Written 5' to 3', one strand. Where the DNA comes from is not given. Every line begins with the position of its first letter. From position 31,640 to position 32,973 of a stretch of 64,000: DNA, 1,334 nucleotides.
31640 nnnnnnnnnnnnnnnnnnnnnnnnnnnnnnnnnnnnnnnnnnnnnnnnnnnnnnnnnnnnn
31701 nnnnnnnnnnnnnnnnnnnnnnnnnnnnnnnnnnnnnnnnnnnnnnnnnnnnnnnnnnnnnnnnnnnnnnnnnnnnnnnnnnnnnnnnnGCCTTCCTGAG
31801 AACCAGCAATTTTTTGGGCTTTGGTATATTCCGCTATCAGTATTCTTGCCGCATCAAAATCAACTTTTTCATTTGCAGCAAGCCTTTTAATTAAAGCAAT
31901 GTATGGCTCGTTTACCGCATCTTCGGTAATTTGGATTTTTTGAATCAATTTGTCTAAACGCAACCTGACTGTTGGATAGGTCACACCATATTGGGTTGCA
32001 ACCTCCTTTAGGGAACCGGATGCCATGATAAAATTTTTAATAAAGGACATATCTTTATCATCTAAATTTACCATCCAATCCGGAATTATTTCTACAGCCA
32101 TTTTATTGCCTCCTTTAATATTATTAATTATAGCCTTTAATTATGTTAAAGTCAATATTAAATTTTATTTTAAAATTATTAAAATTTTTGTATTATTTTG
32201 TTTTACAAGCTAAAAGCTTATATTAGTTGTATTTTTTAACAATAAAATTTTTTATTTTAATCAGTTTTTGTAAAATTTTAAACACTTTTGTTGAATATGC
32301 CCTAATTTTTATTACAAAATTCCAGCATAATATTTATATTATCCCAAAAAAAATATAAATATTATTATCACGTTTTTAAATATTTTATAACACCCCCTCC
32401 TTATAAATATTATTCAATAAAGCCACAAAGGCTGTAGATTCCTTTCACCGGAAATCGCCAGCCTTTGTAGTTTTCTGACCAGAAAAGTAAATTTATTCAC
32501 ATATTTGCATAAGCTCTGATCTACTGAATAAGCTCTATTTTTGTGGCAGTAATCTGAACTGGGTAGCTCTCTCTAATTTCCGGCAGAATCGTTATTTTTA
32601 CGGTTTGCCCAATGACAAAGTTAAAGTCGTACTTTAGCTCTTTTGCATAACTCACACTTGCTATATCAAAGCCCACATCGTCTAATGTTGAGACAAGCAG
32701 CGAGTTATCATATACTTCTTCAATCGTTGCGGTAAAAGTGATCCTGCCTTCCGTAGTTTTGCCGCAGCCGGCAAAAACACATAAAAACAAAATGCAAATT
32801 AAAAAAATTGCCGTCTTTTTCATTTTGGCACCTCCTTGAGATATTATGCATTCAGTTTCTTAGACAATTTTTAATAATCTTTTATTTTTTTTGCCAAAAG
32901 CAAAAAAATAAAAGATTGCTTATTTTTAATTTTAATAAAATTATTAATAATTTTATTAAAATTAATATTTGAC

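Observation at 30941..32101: Cytoplasmic HTH-TAXI fusion: a solute-binding-protein fold recruited as the sensor of a one-component regulator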

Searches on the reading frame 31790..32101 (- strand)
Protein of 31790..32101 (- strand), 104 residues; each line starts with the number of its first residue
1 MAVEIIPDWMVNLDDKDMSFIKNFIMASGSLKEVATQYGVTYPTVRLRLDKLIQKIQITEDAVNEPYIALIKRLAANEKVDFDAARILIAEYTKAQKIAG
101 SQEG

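Call 16: find_homologous_proteins(query=window:31790-32101:-, max_evalue=0.001)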
Query seq(104 aa) (104 aa): 7241 proteins with E <= 0.001 among 7243 candidates; the best 120 are listed.
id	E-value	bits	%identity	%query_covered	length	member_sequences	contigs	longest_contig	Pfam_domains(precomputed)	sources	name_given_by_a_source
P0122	1.9e-46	174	84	93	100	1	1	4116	PF22746.2,PF09862.16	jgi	jgi:hypothetical protein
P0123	1.2e-45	171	81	93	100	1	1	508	PF22746.2,PF09862.16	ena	-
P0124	1.4e-45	171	79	99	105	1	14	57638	PF22746.2,PF09862.16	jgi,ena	-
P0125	1.7e-45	171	82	93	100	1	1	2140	PF22746.2,PF09862.16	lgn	-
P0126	1.8e-45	171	82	87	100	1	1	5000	PF22746.2,PF09862.16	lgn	-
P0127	4.4e-45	169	81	93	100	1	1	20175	PF22746.2,PF09862.16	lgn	-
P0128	5.0e-45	169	79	93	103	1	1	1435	PF22746.2,PF09862.16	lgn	-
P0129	7.0e-45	169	81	93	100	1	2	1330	PF22746.2,PF09862.16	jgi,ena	-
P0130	7.5e-45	169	80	93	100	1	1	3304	PF22746.2,PF09862.16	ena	-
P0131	9.2e-45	168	80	93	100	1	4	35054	PF22746.2,PF09862.16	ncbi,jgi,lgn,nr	ncbi:MAG: DUF2089 family protein [Clostridiaceae bacterium]|jgi:hypothetical protein|nr:DUF2089 fami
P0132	1.3e-44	168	81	93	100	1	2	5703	PF22746.2,PF09862.16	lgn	-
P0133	1.3e-44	168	80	93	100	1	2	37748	PF22746.2,PF09862.16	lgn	-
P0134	1.5e-44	168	78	93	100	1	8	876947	PF22746.2,PF09862.16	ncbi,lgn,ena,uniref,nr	ncbi:DUF2089 family protein [Marasmitruncus massiliensis]|uniref:DUF2089 family protein n=1 Tax=Mara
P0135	1.6e-44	168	78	93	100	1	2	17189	PF22746.2,PF09862.16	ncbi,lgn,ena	-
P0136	1.6e-44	168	80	93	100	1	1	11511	PF22746.2,PF09862.16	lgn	-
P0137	2.1e-44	167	78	92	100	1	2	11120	PF22746.2,PF09862.16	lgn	-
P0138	2.1e-44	167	82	91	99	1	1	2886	PF22746.2,PF09862.16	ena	-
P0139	2.2e-44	167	78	93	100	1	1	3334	PF22746.2,PF09862.16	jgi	-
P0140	2.4e-44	167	79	93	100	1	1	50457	PF22746.2,PF09862.16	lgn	-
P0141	3.0e-44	167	79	93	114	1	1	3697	PF22746.2,PF09862.16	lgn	-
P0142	3.6e-44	167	78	92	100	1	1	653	PF22746.2,PF09862.16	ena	-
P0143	3.6e-44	166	77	93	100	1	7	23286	PF22746.2,PF09862.16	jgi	-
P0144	3.7e-44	166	77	93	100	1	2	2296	PF22746.2,PF09862.16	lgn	-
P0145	3.8e-44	166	78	93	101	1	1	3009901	PF22746.2,PF09862.16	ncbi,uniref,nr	ncbi:DUF2089 family protein [Sedimentibacter sp. MB31-C6]|uniref:DUF2089 family protein n=1 Tax=Sedi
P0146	3.8e-44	166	82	90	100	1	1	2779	PF22746.2,PF09862.16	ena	-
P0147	3.9e-44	166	79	93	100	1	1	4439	PF22746.2,PF09862.16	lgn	-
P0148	4.3e-44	166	77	93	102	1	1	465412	PF22746.2,PF09862.16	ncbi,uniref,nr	ncbi:DUF2089 family protein [Clostridium aminobutyricum]|uniref:DUF2089 family protein n=1 Tax=Clost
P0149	4.4e-44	166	80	92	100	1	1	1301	PF22746.2,PF09862.16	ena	-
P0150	4.5e-44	166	79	93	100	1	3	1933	PF22746.2,PF09862.16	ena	-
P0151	4.6e-44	166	80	92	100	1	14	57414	PF22746.2,PF09862.16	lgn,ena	-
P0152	4.7e-44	166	81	90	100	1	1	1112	PF22746.2,PF09862.16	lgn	-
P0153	4.9e-44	166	80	92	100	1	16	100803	PF22746.2,PF09862.16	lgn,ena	-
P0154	5.0e-44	166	79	93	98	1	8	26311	PF22746.2,PF09862.16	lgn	-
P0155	5.1e-44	166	78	93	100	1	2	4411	PF22746.2,PF09862.16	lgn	-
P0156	6.1e-44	166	77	92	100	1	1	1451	PF22746.2,PF09862.16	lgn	-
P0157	6.3e-44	166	78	95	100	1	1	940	PF22746.2,PF09862.16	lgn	-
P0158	6.5e-44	166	77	92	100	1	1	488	PF22746.2,PF09862.16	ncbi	-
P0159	6.5e-44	166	80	90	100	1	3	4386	PF22746.2,PF09862.16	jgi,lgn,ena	-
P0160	6.9e-44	166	76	93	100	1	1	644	PF22746.2,PF09862.16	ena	-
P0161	7.4e-44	165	77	95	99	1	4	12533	PF22746.2,PF09862.16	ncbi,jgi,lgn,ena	-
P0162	7.5e-44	165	80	90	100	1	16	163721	PF22746.2,PF09862.16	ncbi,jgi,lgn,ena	-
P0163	8.0e-44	165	77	97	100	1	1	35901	PF22746.2,PF09862.16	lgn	-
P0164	8.8e-44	165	75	99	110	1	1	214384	PF22746.2,PF09862.16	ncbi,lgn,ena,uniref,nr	ncbi:DUF2089 family protein [Clostridium thermosuccinogenes]|uniref:DUF2089 family protein n=1 Tax=C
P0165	8.9e-44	165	76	93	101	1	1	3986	PF22746.2,PF09862.16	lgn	-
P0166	9.4e-44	165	77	93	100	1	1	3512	PF22746.2,PF09862.16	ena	-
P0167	9.5e-44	165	77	95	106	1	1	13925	PF22746.2,PF09862.16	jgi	jgi:hypothetical protein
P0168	9.5e-44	165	80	93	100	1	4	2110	PF22746.2,PF09862.16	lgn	-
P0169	9.6e-44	165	78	93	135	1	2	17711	PF22746.2,PF09862.16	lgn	-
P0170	9.6e-44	165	73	96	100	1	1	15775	PF22746.2,PF09862.16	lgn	-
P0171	9.7e-44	165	78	93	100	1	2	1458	PF22746.2,PF09862.16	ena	-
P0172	1.0e-43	165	77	93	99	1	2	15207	PF22746.2,PF09862.16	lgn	-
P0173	1.0e-43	165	78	93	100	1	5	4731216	PF22746.2,PF09862.16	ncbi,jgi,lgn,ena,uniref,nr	ncbi:hypothetical protein CDQ84_18000 [Clostridium thermosuccinogenes]|uniref:DUF2089 domain-contain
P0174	1.1e-43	165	78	93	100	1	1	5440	PF22746.2,PF09862.16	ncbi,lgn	ncbi:MAG: DUF2089 family protein [Oscillospiraceae bacterium]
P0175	1.1e-43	165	76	93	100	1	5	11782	PF22746.2,PF09862.16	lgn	-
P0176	1.1e-43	165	81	90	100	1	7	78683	PF22746.2,PF09862.16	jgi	-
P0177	1.1e-43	165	76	93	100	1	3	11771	PF22746.2,PF09862.16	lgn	-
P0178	1.1e-43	165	78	93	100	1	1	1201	PF22746.2,PF09862.16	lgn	-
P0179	1.2e-43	165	81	90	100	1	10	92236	PF22746.2,PF09862.16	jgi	-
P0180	1.3e-43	165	75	93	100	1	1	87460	PF22746.2,PF09862.16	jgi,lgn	-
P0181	1.3e-43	165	77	97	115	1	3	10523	PF22746.2,PF09862.16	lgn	-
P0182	1.4e-43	165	77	92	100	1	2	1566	PF22746.2,PF09862.16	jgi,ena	-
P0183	1.4e-43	165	77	93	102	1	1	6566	PF22746.2,PF09862.16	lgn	-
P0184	1.4e-43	165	79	92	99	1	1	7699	PF22746.2,PF09862.16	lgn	-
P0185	1.5e-43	164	80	93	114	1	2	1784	PF22746.2,PF09862.16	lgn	-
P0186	1.6e-43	164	79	93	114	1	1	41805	PF22746.2,PF09862.16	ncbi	-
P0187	1.7e-43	164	76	92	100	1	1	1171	PF22746.2,PF09862.16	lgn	-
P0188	1.8e-43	164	73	96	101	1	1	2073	PF22746.2,PF09862.16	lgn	-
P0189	1.8e-43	164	79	93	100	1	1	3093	PF22746.2,PF09862.16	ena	-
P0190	1.8e-43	164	79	93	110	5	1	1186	PF22746.2,PF09862.16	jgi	jgi:hypothetical protein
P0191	1.9e-43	164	78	92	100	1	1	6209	PF22746.2,PF09862.16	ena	-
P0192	1.9e-43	164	76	92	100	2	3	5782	PF22746.2,PF09862.16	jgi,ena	-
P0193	1.9e-43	164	78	93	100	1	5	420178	PF22746.2,PF09862.16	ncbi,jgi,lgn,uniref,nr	ncbi:DUF2089 family protein [Sinanaerobacter chloroacetimidivorans]|jgi:hypothetical protein|uniref:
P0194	2.1e-43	164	78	93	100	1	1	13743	PF22746.2,PF09862.16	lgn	-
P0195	2.2e-43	164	77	93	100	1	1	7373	PF22746.2,PF09862.16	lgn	-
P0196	2.2e-43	164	75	95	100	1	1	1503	PF22746.2,PF09862.16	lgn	-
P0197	2.3e-43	164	76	96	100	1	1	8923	PF09862.16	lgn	-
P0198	2.5e-43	164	79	93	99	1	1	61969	PF22746.2,PF09862.16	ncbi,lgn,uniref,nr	ncbi:Protein of unknown function [Sporobacter termitidis DSM 10068]|uniref:DUF2089 domain-containing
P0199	2.5e-43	164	79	90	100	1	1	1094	PF22746.2,PF09862.16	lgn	-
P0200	2.6e-43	164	80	90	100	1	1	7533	PF22746.2,PF09862.16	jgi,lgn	-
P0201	2.6e-43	164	78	93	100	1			PF22746.2,PF09862.16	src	-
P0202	2.7e-43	164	78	93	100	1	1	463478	PF09862.16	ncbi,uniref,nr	ncbi:DUF2089 family protein [Fusibacter ferrireducens]|uniref:DUF2089 family protein n=1 Tax=Fusibac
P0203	2.8e-43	164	75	92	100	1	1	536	PF22746.2,PF09862.16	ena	-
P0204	2.9e-43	164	79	90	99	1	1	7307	PF22746.2,PF09862.16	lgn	-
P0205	3.0e-43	164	75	93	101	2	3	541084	PF22746.2,PF09862.16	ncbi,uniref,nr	ncbi:DUF2089 family protein [Sedimentibacter sp.]|uniref:DUF2089 family protein n=1 Tax=Sedimentibac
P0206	3.1e-43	164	77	93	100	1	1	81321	PF22746.2,PF09862.16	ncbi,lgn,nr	ncbi:MAG: DUF2089 family protein [Anaerovorax sp.]|nr:DUF2089 family protein [Anaerovorax sp.]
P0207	3.1e-43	163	77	93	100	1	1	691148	PF22746.2,PF09862.16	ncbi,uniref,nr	ncbi:DUF2089 family protein [Anaerovorax sp. IOR16]|uniref:DUF2089 family protein n=1 Tax=Anaerovora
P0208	3.1e-43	163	77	93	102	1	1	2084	PF22746.2,PF09862.16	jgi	jgi:hypothetical protein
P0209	3.1e-43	163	77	93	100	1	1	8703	PF22746.2,PF09862.16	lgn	-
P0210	3.1e-43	163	80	90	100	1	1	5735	PF22746.2,PF09862.16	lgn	-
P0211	3.2e-43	163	76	93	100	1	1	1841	PF22746.2,PF09862.16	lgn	-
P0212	3.3e-43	163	76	93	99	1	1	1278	PF22746.2,PF09862.16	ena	-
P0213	3.3e-43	163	76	95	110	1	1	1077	PF22746.2,PF09862.16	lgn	-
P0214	3.4e-43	163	78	93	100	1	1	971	PF22746.2,PF09862.16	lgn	-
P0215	3.6e-43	163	78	93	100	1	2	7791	PF22746.2,PF09862.16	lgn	-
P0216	3.7e-43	163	79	93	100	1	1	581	PF22746.2,PF09862.16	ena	-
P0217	3.9e-43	163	77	93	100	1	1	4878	PF22746.2,PF09862.16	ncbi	ncbi:MAG: DUF2089 family protein [Oscillospiraceae bacterium]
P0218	4.0e-43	163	78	87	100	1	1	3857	PF22746.2,PF09862.16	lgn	-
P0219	4.0e-43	163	75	93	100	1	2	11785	PF22746.2,PF09862.16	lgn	-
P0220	4.4e-43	163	79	90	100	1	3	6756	PF22746.2,PF09862.16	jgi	-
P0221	4.7e-43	163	77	93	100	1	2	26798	PF22746.2,PF09862.16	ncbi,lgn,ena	ncbi:MAG: DUF2089 family protein [Lachnospiraceae bacterium]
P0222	4.7e-43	163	76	93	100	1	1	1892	PF22746.2,PF09862.16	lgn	-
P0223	4.9e-43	163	76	92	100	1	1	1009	PF22746.2,PF09862.16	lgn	-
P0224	5.1e-43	163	77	93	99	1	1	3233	PF22746.2,PF09862.16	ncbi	ncbi:MAG: DUF2089 family protein [Clostridiales bacterium]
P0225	5.1e-43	163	78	93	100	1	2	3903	PF22746.2,PF09862.16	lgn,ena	-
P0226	5.2e-43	163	78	93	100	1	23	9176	PF22746.2,PF09862.16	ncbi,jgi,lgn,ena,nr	ncbi:MAG: DUF2089 family protein [Sedimentibacter sp.]|jgi:hypothetical protein|nr:DUF2089 family pr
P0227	5.3e-43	163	75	93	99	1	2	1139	PF22746.2,PF09862.16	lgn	-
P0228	5.3e-43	163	76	93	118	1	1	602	PF22746.2,PF09862.16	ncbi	-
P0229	5.4e-43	163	74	93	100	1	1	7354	PF22746.2,PF09862.16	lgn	-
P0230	5.8e-43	163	75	93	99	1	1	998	PF22746.2,PF09862.16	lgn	-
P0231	6.2e-43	163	74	93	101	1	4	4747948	PF22746.2,PF09862.16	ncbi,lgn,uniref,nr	ncbi:DUF2089 domain-containing protein [Clostridium swellfunianum]|uniref:DUF2089 family protein n=1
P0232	6.3e-43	163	75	93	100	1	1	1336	PF22746.2,PF09862.16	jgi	jgi:hypothetical protein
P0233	6.9e-43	162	78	93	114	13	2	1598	PF22746.2,PF09862.16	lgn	-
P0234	7.0e-43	162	78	93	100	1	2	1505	PF22746.2,PF09862.16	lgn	-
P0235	7.0e-43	162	77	93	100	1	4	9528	PF22746.2,PF09862.16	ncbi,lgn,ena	-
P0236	7.2e-43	162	77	93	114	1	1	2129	PF22746.2,PF09862.16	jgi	jgi:hypothetical protein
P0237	7.4e-43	162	79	91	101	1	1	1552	PF22746.2,PF09862.16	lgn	-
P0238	7.4e-43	162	79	90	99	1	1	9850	PF22746.2,PF09862.16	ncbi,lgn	-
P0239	7.7e-43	162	78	93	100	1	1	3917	PF22746.2,PF09862.16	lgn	-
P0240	7.8e-43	162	78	93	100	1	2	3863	PF22746.2,PF09862.16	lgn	-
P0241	7.8e-43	162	74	92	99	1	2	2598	PF22746.2,PF09862.16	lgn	-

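Call 18: find_encoding_contigs(protein=P0145, flank=6000, max_places=3)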
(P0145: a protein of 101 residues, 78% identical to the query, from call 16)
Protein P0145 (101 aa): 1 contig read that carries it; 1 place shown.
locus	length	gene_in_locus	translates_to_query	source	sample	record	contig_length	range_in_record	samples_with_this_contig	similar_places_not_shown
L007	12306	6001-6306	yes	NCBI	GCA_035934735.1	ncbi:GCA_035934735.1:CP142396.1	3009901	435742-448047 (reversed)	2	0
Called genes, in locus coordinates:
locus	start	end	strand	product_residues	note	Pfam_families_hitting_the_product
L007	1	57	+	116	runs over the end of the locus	-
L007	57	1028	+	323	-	PF12774:AAA_6 (faint), PF07728:AAA_5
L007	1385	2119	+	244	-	PF11775:CobT_C (faint)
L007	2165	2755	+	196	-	PF12844:HTH_19 (weak), PF01381:HTH_3, PF01880:Desulfoferrodox (weak)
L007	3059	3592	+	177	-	PF04542:Sigma70_r2 (weak), PF08281:Sigma70_r4_2, PF04545:Sigma70_r4 (weak)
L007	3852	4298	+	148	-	-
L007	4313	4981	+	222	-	PF14285:DUF4367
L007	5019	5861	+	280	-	PF04294:VanW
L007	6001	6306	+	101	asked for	PF09862:DUF2089, PF22746:SHOCT-like_DUF2089-C (weak)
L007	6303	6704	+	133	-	-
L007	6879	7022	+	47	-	-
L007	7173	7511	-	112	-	PF00581:Rhodanese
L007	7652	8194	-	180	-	PF06908:YpsA, PF02481:DNA_processg_A (weak)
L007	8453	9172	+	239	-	PF13534:Fer4_17 (faint), PF00037:Fer4 (faint), PF12837:Fer4_6 (faint), PF13237:Fer4_10 (weak), PF14697:Fer4_21 (weak), PF12838:Fer4_7 (weak), PF13187:Fer4_9 (weak), PF13484:Fer4_16 (faint)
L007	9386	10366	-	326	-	PF07751:Abi_2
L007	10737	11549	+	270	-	-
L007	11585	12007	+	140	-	-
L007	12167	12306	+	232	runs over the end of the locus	-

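Call 19: find_encoding_contigs(protein=P0134, flank=6000, max_places=3)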
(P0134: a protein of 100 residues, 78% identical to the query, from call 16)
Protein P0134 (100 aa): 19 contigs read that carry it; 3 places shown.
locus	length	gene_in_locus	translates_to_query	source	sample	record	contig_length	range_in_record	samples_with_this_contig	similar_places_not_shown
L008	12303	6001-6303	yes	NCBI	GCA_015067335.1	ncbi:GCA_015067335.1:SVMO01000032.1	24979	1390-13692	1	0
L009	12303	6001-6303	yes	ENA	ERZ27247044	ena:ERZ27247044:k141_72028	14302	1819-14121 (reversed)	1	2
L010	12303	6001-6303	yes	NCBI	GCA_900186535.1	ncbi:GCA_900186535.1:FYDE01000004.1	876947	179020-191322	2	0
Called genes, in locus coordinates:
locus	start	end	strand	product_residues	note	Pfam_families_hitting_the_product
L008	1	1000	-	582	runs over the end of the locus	PF00884:Sulfatase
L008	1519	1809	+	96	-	PF08922:DUF1905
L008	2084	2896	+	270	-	PF00561:Abhydrolase_1, PF12146:Hydrolase_4, PF12697:Abhydrolase_6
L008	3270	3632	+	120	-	PF00903:Glyoxalase, PF12681:Glyoxalase_2 (weak)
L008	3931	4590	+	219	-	PF01569:PAP2 (weak)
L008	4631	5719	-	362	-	-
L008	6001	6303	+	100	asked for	PF09862:DUF2089, PF22746:SHOCT-like_DUF2089-C (weak)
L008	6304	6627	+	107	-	-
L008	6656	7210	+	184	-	PF08002:DUF1697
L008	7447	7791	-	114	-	PF06249:EutQ, PF07883:Cupin_2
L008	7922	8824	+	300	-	PF00126:HTH_1, PF03466:LysR_substrate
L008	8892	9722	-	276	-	-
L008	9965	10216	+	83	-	PF13031:DUF3892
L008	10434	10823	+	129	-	-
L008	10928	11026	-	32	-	-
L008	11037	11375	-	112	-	-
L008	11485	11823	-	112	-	PF12680:SnoaL_2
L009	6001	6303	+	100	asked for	PF09862:DUF2089, PF22746:SHOCT-like_DUF2089-C (weak)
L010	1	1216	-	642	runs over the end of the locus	PF00884:Sulfatase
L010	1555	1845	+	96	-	PF08922:DUF1905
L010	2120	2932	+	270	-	PF00561:Abhydrolase_1, PF12146:Hydrolase_4, PF12697:Abhydrolase_6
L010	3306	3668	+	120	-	PF00903:Glyoxalase, PF12681:Glyoxalase_2 (faint)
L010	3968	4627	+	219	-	PF01569:PAP2 (weak)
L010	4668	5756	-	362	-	-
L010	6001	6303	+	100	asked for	PF09862:DUF2089, PF22746:SHOCT-like_DUF2089-C (weak)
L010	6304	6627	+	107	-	-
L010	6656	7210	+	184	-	PF08002:DUF1697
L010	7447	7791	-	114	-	PF06052:3-HAO (weak), PF06249:EutQ, PF07883:Cupin_2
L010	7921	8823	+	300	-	PF00126:HTH_1, PF03466:LysR_substrate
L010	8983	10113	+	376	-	PF14199:DUF4317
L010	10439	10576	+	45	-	-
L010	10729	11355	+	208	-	PF00440:TetR_N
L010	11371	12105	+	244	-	PF00005:ABC_tran, PF13304:AAA_21 (weak)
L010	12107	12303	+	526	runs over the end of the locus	-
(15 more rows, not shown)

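Call 55: predict_structure(alignment_id=A2)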
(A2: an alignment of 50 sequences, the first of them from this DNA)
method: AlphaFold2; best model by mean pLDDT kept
length: 104 residues; sequences in the alignment: 50
mean_pLDDT: 62.9   pTM: 0.48
mean pLDDT of the five models: 62.9, 61.2, 59.3, 57.5, 54.5
residues with pLDDT >= 90: 2; 70-90: 42; 50-70: 17; < 50: 43
segments of 3 or more residues with pLDDT < 50: 1-5, 58-86, 99-104
pLDDT, mean of each block of 10 residues (from residue 1): 51 79 78 87 86 64 48 46 47 52 44
secondary structure, 60 per line:
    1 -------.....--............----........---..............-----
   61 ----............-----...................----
elements in order: H8-12 H15-26 H31-38 H42-55 H65-76 H82-100

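Call 57: fold_search(model_id=the predicted structure, library=pdb)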
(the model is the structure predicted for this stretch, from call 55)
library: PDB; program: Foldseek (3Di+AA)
matches with E <= 10: 130; with E <= 0.001: 0
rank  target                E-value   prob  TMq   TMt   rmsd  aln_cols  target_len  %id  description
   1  1h0m_D                1.3e+00  0.66  0.39  0.19   6.5        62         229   24  Three-dimensional structure of the quorum sensing protein TraR bound to its autoinducer and to its target DNA (released 2002-08-29)
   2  8wpa_C                1.5e+00  0.47  0.41  0.49   6.1        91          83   16  Crystal Structure of the Acinetobacter baumannii LysR family regulator AceR DNA-binding domain (H32) (released 2025-04-16)
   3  9iyz_A                1.9e+00  0.35  0.40  0.47   6.8        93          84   17  Crystal Structure of the Acinetobacter baumannii LysR family regulator AceR DNA-binding domain (P321) (released 2025-08-06)
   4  3onq_C                2.0e+00  0.54  0.41  0.19   6.6        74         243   22  Crystal Structure of Regulator of Polyketide Synthase Expression BAD_0249 from Bifidobacterium adolescentis (released 2010-09-08)
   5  2cg4_A                2.1e+00  0.63  0.36  0.26   3.1        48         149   29  Structure of E.coli AsnC (released 2006-04-04)
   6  8wpa_D                2.1e+00  0.30  0.39  0.45   5.8       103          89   14  Crystal Structure of the Acinetobacter baumannii LysR family regulator AceR DNA-binding domain (H32) (released 2025-04-16)
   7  3onq_B                2.3e+00  0.51  0.40  0.18   6.8        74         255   20  Crystal Structure of Regulator of Polyketide Synthase Expression BAD_0249 from Bifidobacterium adolescentis (released 2010-09-08)
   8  3klo_B                2.4e+00  0.66  0.41  0.22   2.9        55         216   22  Vibrio cholerae VpsT bound to c-di-GMP (released 2010-02-09)
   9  2dbb_B                2.5e+00  0.18  0.36  0.26  15.0       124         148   18  Crystal structure of PH0061 (released 2006-06-15)
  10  3onq_D                2.7e+00  0.44  0.39  0.18   6.8        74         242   20  Crystal Structure of Regulator of Polyketide Synthase Expression BAD_0249 from Bifidobacterium adolescentis (released 2010-09-08)
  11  4ldz_B                2.8e+00  0.41  0.39  0.22   6.4        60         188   20  Crystal structure of the full-length response regulator DesR in the active state (released 2014-07-16)
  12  5fo5                  2.8e+00  0.21  0.39  0.45   8.0       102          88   12  Structure of the DNA-binding domain of Escherichia coli methionine biosynthesis regulator MetR (released 2016-06-08)
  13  3hug_E                3.0e+00  0.54  0.42  0.56   3.3        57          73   21  Crystal structure of Mycobacterium tuberculosis anti-sigma factor RslA in complex with -35 promoter binding domain of  (released 2010-03-02)
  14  3kln_B                3.0e+00  0.54  0.41  0.21   3.1        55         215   20  Vibrio cholerae VpsT (released 2010-02-09)
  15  9iyz_C                3.0e+00  0.25  0.41  0.49   6.5        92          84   17  Crystal Structure of the Acinetobacter baumannii LysR family regulator AceR DNA-binding domain (P321) (released 2025-08-06)
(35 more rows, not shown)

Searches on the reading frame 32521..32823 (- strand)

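Call 3: search_protein_families(library=pfam, proteins=[window:32521-32823:-], max_evalue=0.01)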
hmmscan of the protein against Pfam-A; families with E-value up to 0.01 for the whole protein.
window:32521-32823:- (100 aa): 1 family
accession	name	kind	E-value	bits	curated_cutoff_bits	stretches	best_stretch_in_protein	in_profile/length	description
PF11518.13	DUF3221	-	7.9e-05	23.4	26.4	1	68-99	50-81/82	Protein of unknown function (DUF3221)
